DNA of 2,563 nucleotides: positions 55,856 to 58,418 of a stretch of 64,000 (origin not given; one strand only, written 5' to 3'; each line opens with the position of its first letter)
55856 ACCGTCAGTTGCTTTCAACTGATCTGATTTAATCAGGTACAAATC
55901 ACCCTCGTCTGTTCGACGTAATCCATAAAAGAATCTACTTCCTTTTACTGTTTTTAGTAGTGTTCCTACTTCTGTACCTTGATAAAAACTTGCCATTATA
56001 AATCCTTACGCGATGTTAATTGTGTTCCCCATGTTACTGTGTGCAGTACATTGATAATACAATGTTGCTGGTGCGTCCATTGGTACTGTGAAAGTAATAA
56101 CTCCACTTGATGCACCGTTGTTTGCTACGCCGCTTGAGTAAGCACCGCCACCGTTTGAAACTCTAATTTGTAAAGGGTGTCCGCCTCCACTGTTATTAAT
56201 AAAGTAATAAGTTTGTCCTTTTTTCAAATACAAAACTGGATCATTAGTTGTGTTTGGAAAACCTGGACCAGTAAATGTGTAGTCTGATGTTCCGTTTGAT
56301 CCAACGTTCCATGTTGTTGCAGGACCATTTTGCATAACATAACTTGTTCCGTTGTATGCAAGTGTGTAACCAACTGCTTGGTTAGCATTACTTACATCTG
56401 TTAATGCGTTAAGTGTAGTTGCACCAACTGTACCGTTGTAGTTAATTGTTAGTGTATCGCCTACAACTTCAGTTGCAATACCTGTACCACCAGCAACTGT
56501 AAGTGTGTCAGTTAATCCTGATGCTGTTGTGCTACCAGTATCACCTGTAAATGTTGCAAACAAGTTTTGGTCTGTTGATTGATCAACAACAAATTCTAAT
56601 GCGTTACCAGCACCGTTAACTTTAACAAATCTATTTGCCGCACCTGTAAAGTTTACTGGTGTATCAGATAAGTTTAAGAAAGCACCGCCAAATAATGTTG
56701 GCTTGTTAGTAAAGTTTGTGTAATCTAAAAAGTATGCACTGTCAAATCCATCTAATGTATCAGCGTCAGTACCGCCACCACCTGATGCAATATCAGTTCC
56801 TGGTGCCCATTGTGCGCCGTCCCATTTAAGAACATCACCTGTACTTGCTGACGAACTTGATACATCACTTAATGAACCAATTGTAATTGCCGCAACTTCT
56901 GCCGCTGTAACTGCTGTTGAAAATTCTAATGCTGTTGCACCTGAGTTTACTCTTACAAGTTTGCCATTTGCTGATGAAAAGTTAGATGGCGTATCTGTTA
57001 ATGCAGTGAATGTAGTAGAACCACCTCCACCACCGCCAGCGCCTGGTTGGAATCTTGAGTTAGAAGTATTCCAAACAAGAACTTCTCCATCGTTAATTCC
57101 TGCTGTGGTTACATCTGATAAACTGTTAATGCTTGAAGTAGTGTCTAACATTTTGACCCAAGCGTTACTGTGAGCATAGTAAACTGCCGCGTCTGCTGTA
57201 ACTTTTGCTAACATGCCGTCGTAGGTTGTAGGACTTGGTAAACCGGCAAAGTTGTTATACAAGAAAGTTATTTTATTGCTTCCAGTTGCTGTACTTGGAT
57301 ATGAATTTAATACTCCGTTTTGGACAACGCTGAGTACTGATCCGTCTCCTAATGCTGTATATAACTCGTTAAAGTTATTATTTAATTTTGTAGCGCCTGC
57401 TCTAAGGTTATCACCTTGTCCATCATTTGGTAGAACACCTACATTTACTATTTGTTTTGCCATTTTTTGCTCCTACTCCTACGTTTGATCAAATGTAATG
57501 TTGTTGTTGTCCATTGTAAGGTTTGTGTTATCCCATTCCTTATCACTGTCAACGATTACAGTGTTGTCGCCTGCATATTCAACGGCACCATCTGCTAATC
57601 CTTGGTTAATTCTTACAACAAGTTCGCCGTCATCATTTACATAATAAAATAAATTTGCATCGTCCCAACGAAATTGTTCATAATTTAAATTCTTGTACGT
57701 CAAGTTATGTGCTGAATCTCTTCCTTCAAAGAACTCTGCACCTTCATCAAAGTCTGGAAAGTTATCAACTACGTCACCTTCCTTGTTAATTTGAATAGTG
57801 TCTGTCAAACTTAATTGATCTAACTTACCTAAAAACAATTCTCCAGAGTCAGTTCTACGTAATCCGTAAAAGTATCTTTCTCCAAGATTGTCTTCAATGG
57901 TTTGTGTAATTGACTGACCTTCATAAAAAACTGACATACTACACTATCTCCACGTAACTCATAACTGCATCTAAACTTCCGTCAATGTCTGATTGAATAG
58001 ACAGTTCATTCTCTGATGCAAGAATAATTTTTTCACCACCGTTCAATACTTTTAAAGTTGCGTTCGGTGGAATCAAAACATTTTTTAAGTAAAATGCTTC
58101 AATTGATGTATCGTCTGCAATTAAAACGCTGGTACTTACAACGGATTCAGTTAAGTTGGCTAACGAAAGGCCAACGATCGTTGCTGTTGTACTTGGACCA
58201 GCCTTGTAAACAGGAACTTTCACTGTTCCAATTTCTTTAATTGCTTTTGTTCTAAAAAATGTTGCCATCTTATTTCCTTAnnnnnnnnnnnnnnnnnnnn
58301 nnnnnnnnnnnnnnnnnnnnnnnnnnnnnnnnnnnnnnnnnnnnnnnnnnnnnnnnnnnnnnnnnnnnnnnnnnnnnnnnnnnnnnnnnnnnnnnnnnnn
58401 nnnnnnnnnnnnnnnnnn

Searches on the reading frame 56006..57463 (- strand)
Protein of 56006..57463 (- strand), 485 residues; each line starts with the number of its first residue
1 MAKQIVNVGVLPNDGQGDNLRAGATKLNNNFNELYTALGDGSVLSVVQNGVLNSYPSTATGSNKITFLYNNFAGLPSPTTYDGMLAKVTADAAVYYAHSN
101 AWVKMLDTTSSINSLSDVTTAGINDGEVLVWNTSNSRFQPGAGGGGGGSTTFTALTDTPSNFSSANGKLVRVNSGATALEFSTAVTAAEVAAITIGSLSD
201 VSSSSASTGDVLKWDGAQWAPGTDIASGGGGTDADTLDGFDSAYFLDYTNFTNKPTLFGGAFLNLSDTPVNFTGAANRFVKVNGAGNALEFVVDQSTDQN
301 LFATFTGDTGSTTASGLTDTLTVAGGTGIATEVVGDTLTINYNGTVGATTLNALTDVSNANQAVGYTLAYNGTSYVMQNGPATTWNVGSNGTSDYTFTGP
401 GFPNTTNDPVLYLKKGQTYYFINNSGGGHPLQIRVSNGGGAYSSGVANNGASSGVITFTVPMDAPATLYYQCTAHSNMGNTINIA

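Call 8: search_protein_families(library=phrogs, proteins=[window:56006-57463:-])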
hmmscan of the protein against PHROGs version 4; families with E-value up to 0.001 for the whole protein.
window:56006-57463:- (485 aa): 8 families
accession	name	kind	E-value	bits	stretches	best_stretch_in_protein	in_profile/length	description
phrog_677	-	tail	4.5e-97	327.1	3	192-484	178-408/412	baseplate wedge tail fiber protein connector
phrog_9729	-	tail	2e-21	77.3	2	43-165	481-600/750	tail fiber protein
phrog_958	-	tail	4.2e-11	42.9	1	3-44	2-43/606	baseplate wedge subunit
phrog_11660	-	tail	5.1e-11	42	1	139-293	229-380/1412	tail protein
phrog_32934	-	unknown function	5e-08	32.8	1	59-136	180-255/577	-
phrog_9627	-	unknown function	2.5e-07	30.4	1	27-370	379-659/676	-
phrog_13853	-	unknown function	2.2e-06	28.7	0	108-139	25-56/151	-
phrog_967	-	tail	1.7e-05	25.1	1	2-53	234-284/519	baseplate wedge tail fiber protein connector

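Call 9: search_protein_families(library=pfam, proteins=[window:56006-57463:-], max_evalue=0.01)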
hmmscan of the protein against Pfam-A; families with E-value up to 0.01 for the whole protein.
window:56006-57463:- (485 aa): 1 family
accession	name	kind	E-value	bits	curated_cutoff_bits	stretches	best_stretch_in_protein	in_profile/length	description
PF07880.17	T4_gp9_10_N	-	2.3e-07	31.5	25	1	3-51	1-48/175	Bacteriophage T4 gp9/10-like protein, N-terminal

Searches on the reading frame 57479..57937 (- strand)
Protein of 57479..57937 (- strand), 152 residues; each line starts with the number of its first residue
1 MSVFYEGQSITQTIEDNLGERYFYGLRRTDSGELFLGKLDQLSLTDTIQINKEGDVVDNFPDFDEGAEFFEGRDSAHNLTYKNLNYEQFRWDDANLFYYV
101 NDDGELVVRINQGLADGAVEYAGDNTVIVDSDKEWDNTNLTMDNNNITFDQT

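Call 8: search_protein_families(library=phrogs, proteins=[window:57479-57937:-])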
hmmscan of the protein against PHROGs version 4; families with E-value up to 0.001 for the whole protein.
window:57479-57937:- (152 aa): 1 family
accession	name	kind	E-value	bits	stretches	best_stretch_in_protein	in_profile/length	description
phrog_8997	-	unknown function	4.5e-14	54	1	8-112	8-111/121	-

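Call 9: search_protein_families(library=pfam, proteins=[window:57479-57937:-], max_evalue=0.01)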
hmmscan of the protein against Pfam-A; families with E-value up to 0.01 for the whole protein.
window:57479-57937:- (152 aa): 0 families

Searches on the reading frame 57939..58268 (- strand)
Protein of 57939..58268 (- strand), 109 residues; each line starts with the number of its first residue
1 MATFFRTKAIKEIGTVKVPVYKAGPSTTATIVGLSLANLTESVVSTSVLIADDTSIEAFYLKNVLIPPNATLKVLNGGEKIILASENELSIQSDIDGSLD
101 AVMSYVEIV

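Call 8: search_protein_families(library=phrogs, proteins=[window:57939-58268:-])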
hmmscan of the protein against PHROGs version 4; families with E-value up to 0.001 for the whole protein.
window:57939-58268:- (109 aa): 1 family
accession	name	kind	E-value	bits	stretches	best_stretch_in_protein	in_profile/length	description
phrog_1276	-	unknown function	3.7e-05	24.4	1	1-108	1-111/325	-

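Call 9: search_protein_families(library=pfam, proteins=[window:57939-58268:-], max_evalue=0.01)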
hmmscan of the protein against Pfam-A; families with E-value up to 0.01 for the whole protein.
window:57939-58268:- (109 aa): 0 families
